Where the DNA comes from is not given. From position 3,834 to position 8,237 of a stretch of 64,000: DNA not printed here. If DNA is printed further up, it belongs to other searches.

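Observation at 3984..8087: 1367-aa polytopic protein combining an ArnT/PMT-like N-terminal module, a YYYxG (DUF2298/Chlor_Arch_YYY-like) core and a soluble C-terminal domain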

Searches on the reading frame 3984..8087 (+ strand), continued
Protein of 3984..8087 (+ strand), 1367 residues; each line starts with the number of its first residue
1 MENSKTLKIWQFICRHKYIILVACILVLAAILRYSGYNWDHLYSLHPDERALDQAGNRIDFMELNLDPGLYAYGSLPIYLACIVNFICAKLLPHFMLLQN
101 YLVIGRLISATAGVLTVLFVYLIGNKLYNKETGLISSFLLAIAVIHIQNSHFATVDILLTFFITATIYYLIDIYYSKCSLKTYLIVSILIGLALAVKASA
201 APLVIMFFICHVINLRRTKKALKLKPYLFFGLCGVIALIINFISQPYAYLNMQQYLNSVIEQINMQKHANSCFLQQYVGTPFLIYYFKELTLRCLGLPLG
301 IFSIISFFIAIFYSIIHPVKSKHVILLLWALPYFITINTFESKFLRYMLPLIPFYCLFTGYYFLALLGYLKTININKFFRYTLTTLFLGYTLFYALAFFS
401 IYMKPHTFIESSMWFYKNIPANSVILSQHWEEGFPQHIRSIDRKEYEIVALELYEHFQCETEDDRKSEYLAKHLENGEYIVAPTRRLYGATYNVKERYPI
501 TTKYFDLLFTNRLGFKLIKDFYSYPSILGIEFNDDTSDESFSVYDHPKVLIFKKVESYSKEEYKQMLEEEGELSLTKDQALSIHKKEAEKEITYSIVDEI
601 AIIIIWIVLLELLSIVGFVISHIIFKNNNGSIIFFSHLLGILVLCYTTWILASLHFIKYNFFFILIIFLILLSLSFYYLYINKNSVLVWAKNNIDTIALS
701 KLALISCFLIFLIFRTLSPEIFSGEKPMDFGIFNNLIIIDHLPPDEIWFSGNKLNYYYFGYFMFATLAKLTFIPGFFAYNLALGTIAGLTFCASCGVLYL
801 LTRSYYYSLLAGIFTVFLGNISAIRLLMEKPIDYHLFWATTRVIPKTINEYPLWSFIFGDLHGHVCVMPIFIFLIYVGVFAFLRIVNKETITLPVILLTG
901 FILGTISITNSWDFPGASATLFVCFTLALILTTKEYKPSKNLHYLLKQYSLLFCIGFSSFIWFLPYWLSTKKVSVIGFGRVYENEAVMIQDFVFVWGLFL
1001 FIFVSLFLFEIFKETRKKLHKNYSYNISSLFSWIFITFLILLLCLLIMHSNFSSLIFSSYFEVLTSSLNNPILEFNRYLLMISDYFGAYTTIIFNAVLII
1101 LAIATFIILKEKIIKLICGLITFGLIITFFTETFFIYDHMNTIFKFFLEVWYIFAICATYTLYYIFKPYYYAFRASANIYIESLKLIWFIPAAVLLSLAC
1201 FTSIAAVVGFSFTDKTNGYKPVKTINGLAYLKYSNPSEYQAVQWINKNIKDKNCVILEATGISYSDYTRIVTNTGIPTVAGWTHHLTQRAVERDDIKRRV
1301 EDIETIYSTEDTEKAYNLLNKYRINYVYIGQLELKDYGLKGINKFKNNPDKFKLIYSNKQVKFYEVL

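Call 52: find_encoding_contigs(protein=P0052, flank=8000, max_places=1)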
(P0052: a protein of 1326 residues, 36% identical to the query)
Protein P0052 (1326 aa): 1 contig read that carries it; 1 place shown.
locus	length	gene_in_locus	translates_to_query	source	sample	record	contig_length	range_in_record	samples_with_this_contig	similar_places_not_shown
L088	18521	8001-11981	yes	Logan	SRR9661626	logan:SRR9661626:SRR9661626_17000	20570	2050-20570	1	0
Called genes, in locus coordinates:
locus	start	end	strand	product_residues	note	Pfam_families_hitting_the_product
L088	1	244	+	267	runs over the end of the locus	PF01875:Memo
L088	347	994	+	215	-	PF01904:DUF72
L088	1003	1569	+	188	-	PF07998:Peptidase_M54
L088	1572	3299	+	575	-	PF00633:HHH (faint), PF12826:HHH_2 (faint), PF14716:HHH_8, PF14520:HHH_5, PF14792:DNA_pol_B_palm (weak), PF14791:DNA_pol_B_thumb, PF02811:PHP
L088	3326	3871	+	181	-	PF01966:HD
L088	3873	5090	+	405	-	PF04348:LppC, PF13433:Peripla_BP_5, PF13458:Peripla_BP_6, PF01094:ANF_receptor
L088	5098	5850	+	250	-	PF00535:Glycos_transf_2, PF10111:Glyco_tranf_2_2, PF13641:Glyco_tranf_2_3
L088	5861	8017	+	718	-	PF10060:DUF2298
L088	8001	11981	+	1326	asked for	PF02366:PMT, PF13231:PMT_2, PF10060:DUF2298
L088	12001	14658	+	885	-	PF13231:PMT_2, PF01436:NHL (weak), PF06739:SBBP (faint), PF08450:SGL (weak), PF17170:DUF5128 (weak), PF01436:NHL, PF17170:DUF5128 (weak), PF01436:NHL (weak), +2 more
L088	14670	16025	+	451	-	PF00070:Pyr_redox (faint), PF00890:FAD_binding_2 (weak), PF01266:DAO, PF01494:FAD_binding_3 (weak), PF01593:Amino_oxidase, PF01946:Thi4 (faint), PF12831:FAD_oxidored (weak), PF13450:NAD_binding_8, +2 more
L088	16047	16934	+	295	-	PF01040:UbiA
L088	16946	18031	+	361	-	PF04015:DUF362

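Call 53: search_protein_families(library=ncbifam, proteins=[L088:5098-5850:+, L088:16047-16934:+, L088:14670-16025:+, L004:7239-7937:+, L005:12207-12905:+, L088:5861-8017:+, L088:12001-14658:+, L002:2628-4655:-], max_evalue=0.00001)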
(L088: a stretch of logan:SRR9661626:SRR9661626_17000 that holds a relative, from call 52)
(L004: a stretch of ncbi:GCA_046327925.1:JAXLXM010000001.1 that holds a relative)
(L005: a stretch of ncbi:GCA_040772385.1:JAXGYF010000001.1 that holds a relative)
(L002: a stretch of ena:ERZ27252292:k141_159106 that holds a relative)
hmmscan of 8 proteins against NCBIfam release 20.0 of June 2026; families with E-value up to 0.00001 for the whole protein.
L088:5098-5850:+ (250 aa): 20 families
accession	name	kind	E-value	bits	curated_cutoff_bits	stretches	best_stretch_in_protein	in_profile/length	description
NF007986.1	PRK10714.1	equivalog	1.7e-19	70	529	1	13-181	8-170/316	undecaprenyl-phosphate 4-deoxy-4-formamido-L-arabinose transferase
NF047588.1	GlcsyltransPgfSStrep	equivalog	3.1e-19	69.3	500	1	13-184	3-168/308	glycosyltransferase PgfS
NF007482.0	PRK10073.1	equivalog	1.6e-17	63.5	423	1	9-106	4-96/334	glycosyltransferase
TIGR04182.1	glyco_TIGR04182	equivalog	4.8e-16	59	325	1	14-239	3-216/293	S-layer glycoprotein N-glycosyltransferase AglJ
NF041875.1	EPS_EpsD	equivalog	4.1e-15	56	370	1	13-154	1-141/325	exopolysaccharide biosynthesis glycosyltransferase EpsD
TIGR03937.1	PgaC_IcaA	equivalog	1.5e-14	53.8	422.3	1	11-105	45-135/407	poly-beta-1,6-N-acetyl-D-glucosamine synthase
TIGR04283.1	glyco_like_mftF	equivalog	1.3e-13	51.1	182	1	13-125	1-103/221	TIGR04283 family arsenosugar biosynthesis glycosyltransferase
NF038302.1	EPS_HpsE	equivalog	3.7e-13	49.1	300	1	13-120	3-111/307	hormogonium polysaccharide biosynthesis glycosyltransferase HpsE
NF010496.0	PRK13915.1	equivalog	8.2e-13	48.1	262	1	5-111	26-132/307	glucosyl-3-phosphoglycerate synthase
NF041391.1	DPhHxTase_Halo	equivalog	1.4e-12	47.1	375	1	19-216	3-183/213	dolichyl-phosphate hexose transferase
NF058614.1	PPMAGASynPpgS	equivalog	5.1e-11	42.4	370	1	15-217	4-197/226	polyprenyl-phospho-N-acetylgalactosaminyl synthase PpgS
NF047683.1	TeichurnBiosyTuaG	equivalog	1.3e-10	41.4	400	1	13-122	8-113/252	teichuronic acid biosynthesis protein TuaG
NF050050.1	ProtGlycPglI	equivalog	7.8e-10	38.6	500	1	12-130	3-118/306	GalNAc(5)-diNAcBac-PP-undecaprenol beta-1,3-glucosyltransferase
TIGR03469.1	HpnB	hypoth_equivalog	3.1e-09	36.3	379.25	1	13-121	46-161/386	hopene-associated glycosyltransferase HpnB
TIGR03965.1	mycofact_glyco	equivalog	1.3e-08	34.2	280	1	12-127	75-186/467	mycofactocin biosynthesis glycosyltransferase MftF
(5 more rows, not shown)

L088:16047-16934:+ (295 aa): 16 families
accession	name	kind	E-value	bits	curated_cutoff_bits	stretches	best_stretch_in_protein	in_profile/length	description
NF008977.0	PRK12324.1-2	equivalog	8.9e-84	281.4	234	1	12-294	7-289/297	decaprenyl-phosphate phosphoribosyltransferase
NF008978.0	PRK12324.1-4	equivalog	2.9e-64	217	207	1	10-294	35-321/322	decaprenyl-phosphate phosphoribosyltransferase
NF008976.0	PRK12324.1-1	equivalog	2e-49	168.6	474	1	10-294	21-305/306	decaprenyl-phosphate phosphoribosyltransferase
NF006088.0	PRK08238.1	equivalog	1.1e-47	162.9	351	1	6-283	191-471/482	UbiA family prenyltransferase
NF009523.0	PRK12884.1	equivalog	3.8e-14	52.6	269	1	26-180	24-171/279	prenyltransferase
TIGR01473.1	cyoE_ctaB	equivalog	4.8e-13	49.5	210.3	1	16-166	9-163/281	heme o synthase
NF009521.0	PRK12882.1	equivalog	7.7e-12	45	296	1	36-167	40-162/280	geranylgeranylglycerol-phosphate geranylgeranyltransferase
NF005742.0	PRK07566.1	equivalog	3.1e-09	36.4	313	1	9-172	30-198/315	chlorophyll synthase ChlG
TIGR01475.1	ubiA_other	subfamily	1.1e-08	34.8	180.8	1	24-169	20-166/282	UbiA-like polyprenyltransferase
NF009522.0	PRK12883.1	equivalog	5.8e-08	32.6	353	1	28-173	22-167/279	geranylgeranylglycerol-phosphate geranylgeranyltransferase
TIGR01474.1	ubiA_proteo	equivalog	1.5e-07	31.2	275.45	1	35-162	34-160/282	4-hydroxybenzoate octaprenyltransferase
NF003349.0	PRK04375.1-2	equivalog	2.8e-07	30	246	1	40-134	57-153/318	heme o synthase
NF009516.0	PRK12875.1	equivalog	2.8e-07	29.9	205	1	7-168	17-182/292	prenyltransferase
NF009608.0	PRK13105.1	equivalog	4.2e-07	29.4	217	1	6-176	8-179/291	prenyltransferase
NF003348.0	PRK04375.1-1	equivalog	4.7e-07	29.5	285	1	32-172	30-169/292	heme o synthase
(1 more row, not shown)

L088:14670-16025:+ (451 aa): 23 families
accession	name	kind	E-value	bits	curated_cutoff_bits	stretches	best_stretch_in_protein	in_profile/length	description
NF005560.0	PRK07233.1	equivalog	2.4e-141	471.5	252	1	1-449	1-430/435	hypothetical protein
TIGR03467.1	HpnE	equivalog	1.4e-24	87.2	283.05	1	3-421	1-402/430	hydroxysqualene dehydroxylase HpnE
NF005547.0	PRK07208.1-3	equivalog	1.5e-22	80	380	1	2-419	6-406/465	hypothetical protein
NF005548.0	PRK07208.1-4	equivalog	2.6e-18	65.9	389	1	2-177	5-176/488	hypothetical protein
TIGR00562.1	proto_IX_ox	equivalog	1.6e-14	53.4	97.85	1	2-162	4-167/470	protoporphyrinogen oxidase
TIGR02733.1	desat_CrtD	equivalog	1e-12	47.5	549.7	1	2-47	3-48/492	C-3',4' desaturase CrtD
NF005545.0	PRK07208.1-1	equivalog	5.8e-12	44.7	451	1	2-177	9-180/504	hypothetical protein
NF008841.0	PRK11883.1-1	equivalog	7.4e-09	35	517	1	1-50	4-56/453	protoporphyrinogen oxidase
TIGR02734.1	crtI_fam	subfamily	9e-09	34.5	238.1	1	3-48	1-46/504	phytoene desaturase family protein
NF008845.0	PRK11883.1-5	equivalog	2.2e-08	32.8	560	1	2-157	6-173/468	protoporphyrinogen oxidase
TIGR03197.1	MnmC_Cterm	equivalog_domain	9.6e-08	31.5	174.2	1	2-41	1-40/400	FAD-dependent 5-carboxymethylaminomethyl-2-thiouridine(34) oxidoreductase MnmC1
NF058655.1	CrtID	equivalog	2.6e-07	29.8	640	1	3-47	1-45/478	bifunctional phytoene desaturase/3,4-desaturase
NF005546.0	PRK07208.1-2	equivalog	5.9e-07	28.4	418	0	3-75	7-80/527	hypothetical protein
NF005243.0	PRK06753.1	equivalog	7.7e-07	28.3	365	1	1-55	1-55/374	hypothetical protein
NF045637.1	carotdesatCrtDProt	equivalog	8e-07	28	580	1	3-48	1-46/485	1-hydroxycarotenoid 3,4-desaturase CrtD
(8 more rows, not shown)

L004:7239-7937:+ (232 aa): 3 families
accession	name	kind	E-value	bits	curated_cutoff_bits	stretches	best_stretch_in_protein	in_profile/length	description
NF045667.1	MTase_DVU1556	equivalog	1e-10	41.4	155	1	35-127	21-118/213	DVU_1556 family methyltransferase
TIGR02072.1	BioC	equivalog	2.6e-07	30.7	184.95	1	38-128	36-132/244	malonyl-ACP O-methyltransferase BioC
NF010703.0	PRK14103.1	equivalog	8.3e-06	25.4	320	0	31-131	24-127/256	trans-aconitate 2-methyltransferase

L005:12207-12905:+ (232 aa): 0 families

L088:5861-8017:+ (718 aa): 1 family
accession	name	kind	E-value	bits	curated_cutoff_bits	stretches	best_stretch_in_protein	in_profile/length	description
TIGR03662.1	Chlor_Arch_YYY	subfamily_domain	4e-169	564.6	300.25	1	4-715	5-725/727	chlor_Arch_YYY domain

L088:12001-14658:+ (885 aa): 5 families
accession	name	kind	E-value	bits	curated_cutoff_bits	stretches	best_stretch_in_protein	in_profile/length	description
TIGR03663.1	TIGR03663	subfamily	1.4e-83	281.4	126.25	1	10-500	5-431/435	flippase activity-associated protein Agl23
NF035926.1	scyF_NHL_VPEP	equivalog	1.1e-60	205.8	350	3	608-710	183-286/376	scytonemin biosynthesis PEP-CTERM protein ScyF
NF047780.1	LIC12708_fam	subfamily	4.7e-09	35.6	150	0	669-796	118-219/391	LIC_12708 family protein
NF033206.1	ScyE_fam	subfamily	3.8e-07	30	80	0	623-688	252-319/333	ScyD/ScyE family protein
NF047494.1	Lepto_SBBP_lipo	equivalog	2.8e-06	26.3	400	0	624-698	129-215/466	SBBP repeat beta-propeller lipoprotein, LipL53 family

L002:2628-4655:- (675 aa): 0 families
